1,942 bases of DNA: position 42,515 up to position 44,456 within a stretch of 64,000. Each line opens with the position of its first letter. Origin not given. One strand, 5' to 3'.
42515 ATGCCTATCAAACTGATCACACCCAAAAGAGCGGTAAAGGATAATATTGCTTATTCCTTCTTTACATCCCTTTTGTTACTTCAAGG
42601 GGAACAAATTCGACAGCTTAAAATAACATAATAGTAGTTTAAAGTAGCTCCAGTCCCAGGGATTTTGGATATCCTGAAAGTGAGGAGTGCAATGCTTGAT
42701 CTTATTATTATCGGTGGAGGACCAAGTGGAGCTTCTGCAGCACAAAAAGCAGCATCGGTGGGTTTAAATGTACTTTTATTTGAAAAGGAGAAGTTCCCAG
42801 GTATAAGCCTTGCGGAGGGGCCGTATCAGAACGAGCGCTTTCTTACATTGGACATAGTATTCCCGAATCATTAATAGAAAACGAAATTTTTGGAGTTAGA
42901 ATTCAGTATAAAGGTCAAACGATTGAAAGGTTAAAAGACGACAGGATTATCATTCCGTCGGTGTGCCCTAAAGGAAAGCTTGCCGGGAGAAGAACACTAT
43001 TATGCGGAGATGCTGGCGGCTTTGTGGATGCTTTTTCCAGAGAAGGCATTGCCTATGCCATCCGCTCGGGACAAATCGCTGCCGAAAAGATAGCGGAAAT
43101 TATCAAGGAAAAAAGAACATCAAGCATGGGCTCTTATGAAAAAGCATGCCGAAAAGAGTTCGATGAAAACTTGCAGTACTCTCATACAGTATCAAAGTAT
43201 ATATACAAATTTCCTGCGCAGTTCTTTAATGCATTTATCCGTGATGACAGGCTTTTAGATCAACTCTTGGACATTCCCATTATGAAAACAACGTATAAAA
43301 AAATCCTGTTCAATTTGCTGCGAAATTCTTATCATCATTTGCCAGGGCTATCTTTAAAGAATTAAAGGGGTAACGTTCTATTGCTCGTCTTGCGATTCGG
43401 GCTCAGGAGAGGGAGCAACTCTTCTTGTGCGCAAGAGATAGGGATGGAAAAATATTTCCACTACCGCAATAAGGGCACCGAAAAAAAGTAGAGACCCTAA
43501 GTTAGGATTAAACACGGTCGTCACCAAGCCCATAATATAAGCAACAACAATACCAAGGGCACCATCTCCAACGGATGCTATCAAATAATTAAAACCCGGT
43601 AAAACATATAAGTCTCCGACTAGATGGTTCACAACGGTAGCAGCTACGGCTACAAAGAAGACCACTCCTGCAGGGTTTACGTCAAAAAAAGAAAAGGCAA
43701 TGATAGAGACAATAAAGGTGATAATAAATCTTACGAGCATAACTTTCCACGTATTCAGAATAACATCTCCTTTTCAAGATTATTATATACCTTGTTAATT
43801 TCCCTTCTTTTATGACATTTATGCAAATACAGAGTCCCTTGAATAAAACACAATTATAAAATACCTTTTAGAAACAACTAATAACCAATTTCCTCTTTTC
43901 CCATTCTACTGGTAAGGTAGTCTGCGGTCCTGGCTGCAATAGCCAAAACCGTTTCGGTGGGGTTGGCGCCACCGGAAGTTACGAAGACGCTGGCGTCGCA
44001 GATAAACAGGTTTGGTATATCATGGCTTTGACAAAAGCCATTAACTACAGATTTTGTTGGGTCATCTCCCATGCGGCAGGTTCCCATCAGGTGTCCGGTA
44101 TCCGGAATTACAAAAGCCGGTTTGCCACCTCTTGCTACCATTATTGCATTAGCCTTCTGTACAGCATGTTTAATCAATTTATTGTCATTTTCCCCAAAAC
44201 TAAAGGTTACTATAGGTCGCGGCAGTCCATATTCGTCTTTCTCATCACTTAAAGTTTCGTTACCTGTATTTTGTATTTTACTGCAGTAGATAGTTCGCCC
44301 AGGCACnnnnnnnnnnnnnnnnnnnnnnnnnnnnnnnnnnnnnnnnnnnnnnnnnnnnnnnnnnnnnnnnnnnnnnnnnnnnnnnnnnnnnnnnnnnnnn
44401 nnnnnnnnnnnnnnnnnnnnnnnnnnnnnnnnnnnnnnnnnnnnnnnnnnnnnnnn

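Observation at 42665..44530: Gene-decay island: three unrelated enzyme pseudogene fragments packed around one intact small membrane gene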

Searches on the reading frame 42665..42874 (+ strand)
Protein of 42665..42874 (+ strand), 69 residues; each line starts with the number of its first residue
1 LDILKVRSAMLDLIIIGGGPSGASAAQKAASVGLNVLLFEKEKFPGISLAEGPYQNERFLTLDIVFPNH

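Call 4: search_protein_families(library=pfam, proteins=[window:42665-42874:+], max_evalue=0.1)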
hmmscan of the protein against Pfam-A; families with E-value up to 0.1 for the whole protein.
window:42665-42874:+ (69 aa): 15 families
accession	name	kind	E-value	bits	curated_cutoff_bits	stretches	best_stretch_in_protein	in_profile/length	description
PF13450.12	NAD_binding_8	-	9.2e-08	32.7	21.9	1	15-58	1-44/68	NAD(P)-binding Rossmann-like domain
PF12831.13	FAD_oxidored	-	9.6e-08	32.2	27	1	12-46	1-35/416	FAD dependent oxidoreductase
PF03486.20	HI0933_like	-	3.4e-06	27.1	50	1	12-46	2-36/244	HI0933-like protein Rossmann domain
PF01266.30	DAO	-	6e-06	26.5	27.9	1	12-46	1-35/353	FAD dependent oxidoreductase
PF07992.20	Pyr_redox_2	-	1.6e-05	24.9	26.1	1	12-44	2-35/291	Pyridine nucleotide-disulphide oxidoreductase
PF00890.30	FAD_binding_2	-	1.7e-05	24.7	20.4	1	12-44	1-33/414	FAD binding domain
PF01134.28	GIDA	-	4e-05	23.3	22.1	1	12-41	1-30/391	Glucose inhibited division protein A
PF01946.23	Thi4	-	9.1e-05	22.2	26.2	1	9-46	16-54/235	Thi4 family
PF13738.12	Pyr_redox_3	-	0.00035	20.3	30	1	14-53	1-40/305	Pyridine nucleotide-disulphide oxidoreductase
PF01494.25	FAD_binding_3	-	0.0017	18.1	22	1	12-42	3-33/349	FAD binding domain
PF05834.18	Lycopene_cycl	-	0.0027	17.3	23.4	1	12-41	1-32/380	Lycopene cyclase protein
PF13454.12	NAD_binding_9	-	0.0061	17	21.8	1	14-57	1-47/155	FAD-NAD(P)-binding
PF01262.27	AlaDh_PNT_C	-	0.0089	15.9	23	1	13-42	31-60/214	Alanine dehydrogenase/PNT, C-terminal domain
PF00070.33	Pyr_redox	-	0.016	16.1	22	1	13-43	2-32/82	Pyridine nucleotide-disulphide oxidoreductase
PF04820.20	Trp_halogenase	-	0.026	13.8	21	1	13-51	2-44/458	Tryptophan halogenase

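Call 5: search_protein_families(library=ncbifam, proteins=[window:42665-42874:+], max_evalue=0.1)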
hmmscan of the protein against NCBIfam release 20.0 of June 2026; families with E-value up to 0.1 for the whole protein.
window:42665-42874:+ (69 aa): 119 families (the best 25 are shown)
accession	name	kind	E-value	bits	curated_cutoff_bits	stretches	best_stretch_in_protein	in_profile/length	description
TIGR02032.1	GG-red-SF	subfamily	4.6e-11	43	158.8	1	12-47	2-37/297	geranylgeranyl reductase family protein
TIGR01350.1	lipoamide_DH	equivalog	1.6e-08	33.7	408.8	1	11-52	2-43/461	dihydrolipoyl dehydrogenase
TIGR03997.1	mycofact_OYE_2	equivalog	8.5e-07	27.7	793.15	1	11-48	380-417/645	mycofactocin system FadH/OYE family oxidoreductase 2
NF009906.0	PRK13369.1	equivalog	1.1e-06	27.5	352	1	8-44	4-40/502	glycerol-3-phosphate dehydrogenase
TIGR01372.1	soxA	subfamily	2.3e-06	25.7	1164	1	8-50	166-208/996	sarcosine oxidase subunit alpha family protein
TIGR00275.1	TIGR00275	subfamily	2.6e-06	26.5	183.8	1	13-45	1-33/401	aminoacetone oxidase family FAD-binding enzyme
NF004991.0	PRK06370.1-3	subfamily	4.2e-06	25.6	620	1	10-52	35-77/509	FAD-containing oxidoreductase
TIGR02023.1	BchP-ChlP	subfamily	6.2e-06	25.5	343.3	1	12-42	2-32/388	geranylgeranyl diphosphate reductase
NF053717.1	VnlPnlRedVprA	equivalog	6.9e-06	25.1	600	1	9-46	5-42/481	vinyl phenol reductase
NF008899.0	PRK12266.1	equivalog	8.9e-06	24.4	360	1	8-43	4-39/508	glycerol-3-phosphate dehydrogenase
TIGR00292.1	TIGR00292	equivalog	1.4e-05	24.4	148.3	1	9-46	20-57/254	sulfide-dependent adenosine diphosphate thiazole synthase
NF003585.0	PRK05249.1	equivalog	1.6e-05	23.7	465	1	9-46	5-42/464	Si-specific NAD(P)(+) transhydrogenase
TIGR01292.1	TRX_reduct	equivalog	1.7e-05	23.8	343.45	1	12-46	2-36/300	thioredoxin-disulfide reductase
NF004789.0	PRK06134.1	subfamily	2.4e-05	23.1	747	1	9-46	11-48/581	FAD-dependent oxidoreductase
NF033461.1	glycerol3P_ox_1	equivalog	2.4e-05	22.8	840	1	3-44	11-52/607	type 1 glycerol-3-phosphate oxidase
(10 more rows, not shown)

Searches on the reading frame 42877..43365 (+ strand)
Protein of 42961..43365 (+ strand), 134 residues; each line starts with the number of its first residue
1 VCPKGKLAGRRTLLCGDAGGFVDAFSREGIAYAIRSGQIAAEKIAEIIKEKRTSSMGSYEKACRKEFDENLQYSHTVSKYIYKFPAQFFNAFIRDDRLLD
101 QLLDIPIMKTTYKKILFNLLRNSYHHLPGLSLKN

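Call 4: search_protein_families(library=pfam, proteins=[window:42961-43365:+, window:42877-43365:+], max_evalue=0.1)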
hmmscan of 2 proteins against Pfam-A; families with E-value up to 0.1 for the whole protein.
window:42961-43365:+ (134 aa): 0 families

window:42877-43365:+ (162 aa): 0 families

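Call 5: search_protein_families(library=ncbifam, proteins=[window:42961-43365:+], max_evalue=0.1)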
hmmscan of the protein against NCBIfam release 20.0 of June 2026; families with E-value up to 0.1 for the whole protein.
window:42961-43365:+ (134 aa): 13 families
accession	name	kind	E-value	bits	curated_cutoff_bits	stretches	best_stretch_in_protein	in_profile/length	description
TIGR02023.1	BchP-ChlP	subfamily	7.4e-13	48.3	343.3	1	2-83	256-337/388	geranylgeranyl diphosphate reductase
TIGR02032.1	GG-red-SF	subfamily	5e-12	46.1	158.8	1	4-44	257-297/297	geranylgeranyl reductase family protein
TIGR02028.1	ChlP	equivalog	7.7e-07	28.2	505.3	1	7-116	267-373/398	geranylgeranyl reductase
NF038171.1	maturase_LodB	equivalog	1.3e-05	24.5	400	1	13-79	280-346/361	lysine-epsilon-oxidase maturase LodB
NF008519.0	PRK11445.1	equivalog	2.8e-05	23.5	303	1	11-65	267-317/355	FAD-binding protein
NF041160.1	DGGPL_Thplmales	equivalog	0.0014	17.7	780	1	12-70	278-338/396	digeranylgeranylglycerophospholipid reductase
NF041385.1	Dggglyphlred_Halo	equivalog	0.0016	17.1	700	1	6-101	275-374/405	digeranylgeranylglycerophospholipid reductase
NF033113.0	halo_ClmS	equivalog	0.0018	16.9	900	1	9-73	286-352/570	chloramphenicol-biosynthetic FADH2-dependent halogenase CmlS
NF006091.0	PRK08243.1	subfamily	0.0038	16.1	351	1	10-87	279-356/393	4-hydroxybenzoate 3-monooxygenase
NF045655.1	MkRedMenJ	equivalog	0.0094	14.9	700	1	7-45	278-316/406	menaquinone reductase MenJ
TIGR02360.1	pbenz_hydroxyl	equivalog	0.017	13.9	538.7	1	11-87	280-356/390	4-hydroxybenzoate 3-monooxygenase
NF049967.1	QhpG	equivalog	0.051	12.5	240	1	6-54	248-296/423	flavin-dependent monooxygenase QhpG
NF038174.1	maturase_GoxB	equivalog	0.06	12.4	400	1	11-89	277-354/358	glycine oxidase maturase GoxB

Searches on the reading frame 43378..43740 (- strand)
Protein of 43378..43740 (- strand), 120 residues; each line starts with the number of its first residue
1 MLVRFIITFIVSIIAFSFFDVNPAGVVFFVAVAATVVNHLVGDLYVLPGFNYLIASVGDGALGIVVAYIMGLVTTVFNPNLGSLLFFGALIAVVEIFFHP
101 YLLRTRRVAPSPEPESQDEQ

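Call 4: search_protein_families(library=pfam, proteins=[window:43378-43740:-], max_evalue=0.1)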
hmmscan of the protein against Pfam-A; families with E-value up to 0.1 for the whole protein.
window:43378-43740:- (120 aa): 3 families
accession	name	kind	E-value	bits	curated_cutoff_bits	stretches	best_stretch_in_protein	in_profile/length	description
PF10710.14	DUF2512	-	1.6e-17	63.8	26.5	1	2-105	8-112/136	Protein of unknown function (DUF2512)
PF03899.21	ATP-synt_I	-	0.002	19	25.1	0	1-27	69-95/99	ATP synthase I chain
PF21088.3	MS_channel_1st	-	0.045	14.2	23.1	1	2-27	2-27/42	Mechanosensitive ion channel, transmembrane helices 2/3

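Call 5: search_protein_families(library=ncbifam, proteins=[window:43378-43740:-], max_evalue=0.1)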
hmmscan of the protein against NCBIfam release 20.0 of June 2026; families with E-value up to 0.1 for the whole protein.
window:43378-43740:- (120 aa): 0 families

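Call 14: find_encoding_contigs(protein=window:43378-43740:-, flank=10000, max_places=10)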
Protein window:43378-43740:- (120 aa): 1 contig read that carries it; 1 place shown.
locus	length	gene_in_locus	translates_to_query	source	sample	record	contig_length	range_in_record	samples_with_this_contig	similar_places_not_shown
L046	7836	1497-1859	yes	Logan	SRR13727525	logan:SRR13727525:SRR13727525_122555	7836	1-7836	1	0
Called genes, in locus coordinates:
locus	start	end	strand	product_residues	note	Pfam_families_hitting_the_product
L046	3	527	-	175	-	?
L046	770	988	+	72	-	PF02776:TPP_enzyme_N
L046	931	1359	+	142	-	PF05199:GMC_oxred_C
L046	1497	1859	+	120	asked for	PF10710:DUF2512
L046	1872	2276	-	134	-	-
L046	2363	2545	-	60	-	PF03486:HI0933_like (weak), PF07992:Pyr_redox_2 (weak), PF00890:FAD_binding_2 (weak), PF01266:DAO (weak), PF12831:FAD_oxidored, PF13450:NAD_binding_8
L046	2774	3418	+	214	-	PF03006:HlyIII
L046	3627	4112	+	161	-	PF03061:4HBT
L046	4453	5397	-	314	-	PF02779:Transket_pyr, PF17147:PFOR_II (faint), PF02780:Transketolase_C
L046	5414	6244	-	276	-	PF13292:DXP_synthase_N, PF00456:Transketolase_N, PF00676:E1_dh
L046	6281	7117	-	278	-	PF02588:YitT_membrane, PF10035:DUF2179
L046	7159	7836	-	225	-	?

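Call 15: list_cluster_members(proteins=[window:43378-43740:-, window:44683-45762:+, window:43878-44306:-, window:42961-43365:+, window:42665-42874:+, window:44249-44467:-, window:41819-42463:-, window:45813-46985:+])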
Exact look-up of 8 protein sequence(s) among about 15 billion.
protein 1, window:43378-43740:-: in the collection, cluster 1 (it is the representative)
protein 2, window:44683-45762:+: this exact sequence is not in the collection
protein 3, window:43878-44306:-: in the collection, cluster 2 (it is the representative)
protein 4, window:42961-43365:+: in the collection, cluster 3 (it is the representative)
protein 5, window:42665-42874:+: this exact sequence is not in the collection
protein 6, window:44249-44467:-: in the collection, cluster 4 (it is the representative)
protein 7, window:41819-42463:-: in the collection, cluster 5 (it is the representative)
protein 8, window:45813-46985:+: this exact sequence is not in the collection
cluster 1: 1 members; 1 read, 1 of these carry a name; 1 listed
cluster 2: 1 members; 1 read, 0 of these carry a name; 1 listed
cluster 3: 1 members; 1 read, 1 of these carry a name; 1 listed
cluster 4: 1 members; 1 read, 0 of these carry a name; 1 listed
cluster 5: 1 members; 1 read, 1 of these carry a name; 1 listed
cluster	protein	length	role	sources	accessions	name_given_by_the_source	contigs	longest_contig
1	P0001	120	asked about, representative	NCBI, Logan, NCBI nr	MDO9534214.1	MAG: DUF2512 family protein [Bacillota bacterium] | DUF2512 family protein [Bacillota bacterium]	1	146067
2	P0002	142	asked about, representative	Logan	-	-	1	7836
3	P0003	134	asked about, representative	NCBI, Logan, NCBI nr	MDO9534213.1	MAG: hypothetical protein Q7J85_02515 [Bacillota bacterium] | hypothetical protein [Bacillota bacterium]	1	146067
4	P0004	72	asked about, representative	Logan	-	-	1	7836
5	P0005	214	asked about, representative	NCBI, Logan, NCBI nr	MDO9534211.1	MAG: hemolysin III family protein [Bacillota bacterium] | hemolysin III family protein [Bacillota bacterium]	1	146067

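Call 30: find_homologous_proteins(query=window:43378-43740:-, max_evalue=0.00001)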
Query window:43378-43740:- (120 aa): 5 proteins with E <= 0.00001 among 34 candidates.
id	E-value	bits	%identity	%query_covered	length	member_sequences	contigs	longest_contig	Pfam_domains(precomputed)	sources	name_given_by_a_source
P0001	3.1e-68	245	100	100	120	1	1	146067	PF10710.15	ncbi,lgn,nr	ncbi:MAG: DUF2512 family protein [Bacillota bacterium]|nr:DUF2512 family protein [Bacillota bacteriu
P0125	5.0e-48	180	71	99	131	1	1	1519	PF10710.15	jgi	-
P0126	4.1e-45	171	77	93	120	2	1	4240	PF10710.15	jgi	-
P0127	9.4e-45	170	70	100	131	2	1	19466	PF10710.15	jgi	jgi:hypothetical protein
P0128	2.3e-43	165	63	100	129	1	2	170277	PF10710.15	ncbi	ncbi:MAG: DUF2512 family protein [Bacillota bacterium]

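Call 31: find_encoding_contigs(protein=P0127, flank=6000, max_places=3)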
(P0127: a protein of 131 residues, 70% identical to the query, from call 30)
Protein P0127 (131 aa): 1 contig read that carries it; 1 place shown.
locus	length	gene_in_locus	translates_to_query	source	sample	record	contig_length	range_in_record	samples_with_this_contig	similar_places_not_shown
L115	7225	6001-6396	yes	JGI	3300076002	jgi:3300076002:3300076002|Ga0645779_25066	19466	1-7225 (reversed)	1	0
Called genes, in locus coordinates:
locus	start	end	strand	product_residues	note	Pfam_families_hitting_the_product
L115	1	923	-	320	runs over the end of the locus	PF00041:fn3 (weak)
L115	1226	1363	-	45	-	-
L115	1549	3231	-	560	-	-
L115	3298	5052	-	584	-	PF00082:Peptidase_S8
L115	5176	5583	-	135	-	-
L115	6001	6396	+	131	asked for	PF10710:DUF2512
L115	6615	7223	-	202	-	?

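Call 32: find_encoding_contigs(protein=P0126, flank=6000, max_places=3)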
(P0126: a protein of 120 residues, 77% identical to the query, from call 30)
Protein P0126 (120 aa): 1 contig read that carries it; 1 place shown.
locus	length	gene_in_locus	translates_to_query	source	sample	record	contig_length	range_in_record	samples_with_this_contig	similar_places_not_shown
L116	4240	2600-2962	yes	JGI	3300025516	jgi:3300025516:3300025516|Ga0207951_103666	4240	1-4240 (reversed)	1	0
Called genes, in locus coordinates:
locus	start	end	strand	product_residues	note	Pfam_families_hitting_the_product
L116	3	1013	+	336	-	?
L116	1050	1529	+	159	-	PF18920:DUF5671 (faint)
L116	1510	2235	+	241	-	PF08713:DNA_alkylation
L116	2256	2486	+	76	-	-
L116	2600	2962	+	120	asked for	PF10710:DUF2512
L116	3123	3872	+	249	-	-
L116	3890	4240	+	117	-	?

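Call 33: find_encoding_contigs(protein=P0128, flank=6000, max_places=3)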
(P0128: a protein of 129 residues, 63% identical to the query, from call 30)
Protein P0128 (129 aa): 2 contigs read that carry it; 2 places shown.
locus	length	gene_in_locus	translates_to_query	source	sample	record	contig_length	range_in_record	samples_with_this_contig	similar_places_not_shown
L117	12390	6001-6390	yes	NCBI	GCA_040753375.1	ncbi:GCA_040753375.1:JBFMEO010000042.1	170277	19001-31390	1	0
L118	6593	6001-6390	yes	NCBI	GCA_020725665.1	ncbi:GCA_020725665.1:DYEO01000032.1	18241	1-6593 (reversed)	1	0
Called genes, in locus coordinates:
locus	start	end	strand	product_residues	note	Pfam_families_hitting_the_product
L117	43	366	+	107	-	-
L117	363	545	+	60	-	PF01588:tRNA_bind (weak)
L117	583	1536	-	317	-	-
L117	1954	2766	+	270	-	PF00497:SBP_bac_3 (weak), PF09084:NMT1 (faint), PF00497:SBP_bac_3, PF10613:Lig_chan-Glu_bd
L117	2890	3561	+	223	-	PF00528:BPD_transp_1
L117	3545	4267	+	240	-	PF09818:ABC_ATPase (faint), PF00005:ABC_tran, PF02463:SMC_N, PF13401:AAA_22 (weak), PF13304:AAA_21 (weak)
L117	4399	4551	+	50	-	-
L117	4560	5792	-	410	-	PF00696:AA_kinase, PF01842:ACT, PF22468:ACT_9, PF13840:ACT_7, PF22468:ACT_9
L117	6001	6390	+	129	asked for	PF10710:DUF2512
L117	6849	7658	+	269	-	PF03446:NAD_binding_2, PF03807:F420_oxidored, PF14748:P5CR_dimer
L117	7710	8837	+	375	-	PF00696:AA_kinase, PF01472:PUA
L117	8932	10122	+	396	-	PF00682:HMGL-like, PF22617:HCS_D2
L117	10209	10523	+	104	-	PF05597:Phasin (weak)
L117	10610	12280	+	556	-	PF03109:ABC1, PF27536:UbiB_helical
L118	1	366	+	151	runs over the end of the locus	-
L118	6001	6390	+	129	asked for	PF10710:DUF2512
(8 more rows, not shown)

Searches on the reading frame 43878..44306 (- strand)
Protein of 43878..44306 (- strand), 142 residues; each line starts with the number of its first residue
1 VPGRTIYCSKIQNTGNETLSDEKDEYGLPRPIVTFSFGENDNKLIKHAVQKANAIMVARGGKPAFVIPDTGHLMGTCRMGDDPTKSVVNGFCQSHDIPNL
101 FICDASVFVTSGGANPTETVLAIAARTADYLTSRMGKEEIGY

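Call 4: search_protein_families(library=pfam, proteins=[window:43878-44306:-], max_evalue=0.1)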
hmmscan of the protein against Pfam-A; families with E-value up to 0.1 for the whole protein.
window:43878-44306:- (142 aa): 1 family
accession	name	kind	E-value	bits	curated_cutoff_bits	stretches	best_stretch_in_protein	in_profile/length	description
PF05199.19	GMC_oxred_C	-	2.6e-23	83.5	24.6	1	15-124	5-139/139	GMC oxidoreductase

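Call 5: search_protein_families(library=ncbifam, proteins=[window:43878-44306:-], max_evalue=0.1)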
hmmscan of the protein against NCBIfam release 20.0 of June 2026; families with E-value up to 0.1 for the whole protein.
window:43878-44306:- (142 aa): 10 families
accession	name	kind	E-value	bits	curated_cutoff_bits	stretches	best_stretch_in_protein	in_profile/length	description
TIGR02462.1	pyranose_ox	equivalog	4.7e-14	52.2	544.9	1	21-135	427-547/548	pyranose oxidase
NF058674.1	CholsOxChoxAB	equivalog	1.2e-10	40.5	850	1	40-131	441-532/535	cholesterol oxidase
TIGR03970.1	mycofact_MftG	equivalog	1.9e-08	33.7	387.45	1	70-131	424-486/487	mycofactocin dehydrogenase MftG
NF002550.0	PRK02106.1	subfamily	5.9e-07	28.4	605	1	72-134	473-536/563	choline dehydrogenase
TIGR01810.1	betA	equivalog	2.9e-05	22.9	732.1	1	72-134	466-529/532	choline dehydrogenase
TIGR04542.1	GMC_mycofac_2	equivalog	0.0058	15.7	400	1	71-130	370-424/425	mycofactocin system GMC family oxidoreductase MftG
NF038210.1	GMC_mycofac_3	equivalog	0.0074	15.2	300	1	46-128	331-409/418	mycofactocin system GMC family oxidoreductase MftG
NF005058.0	PRK06466.1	equivalog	0.021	13.3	951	1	21-71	114-162/574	acetolactate synthase 3 large subunit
NF005409.0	PRK06965.1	equivalog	0.037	12.4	1035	1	21-71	131-179/587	acetolactate synthase 3 catalytic subunit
NF006525.0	PRK08979.1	equivalog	0.06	11.7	1084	1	15-69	109-160/572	acetolactate synthase 3 large subunit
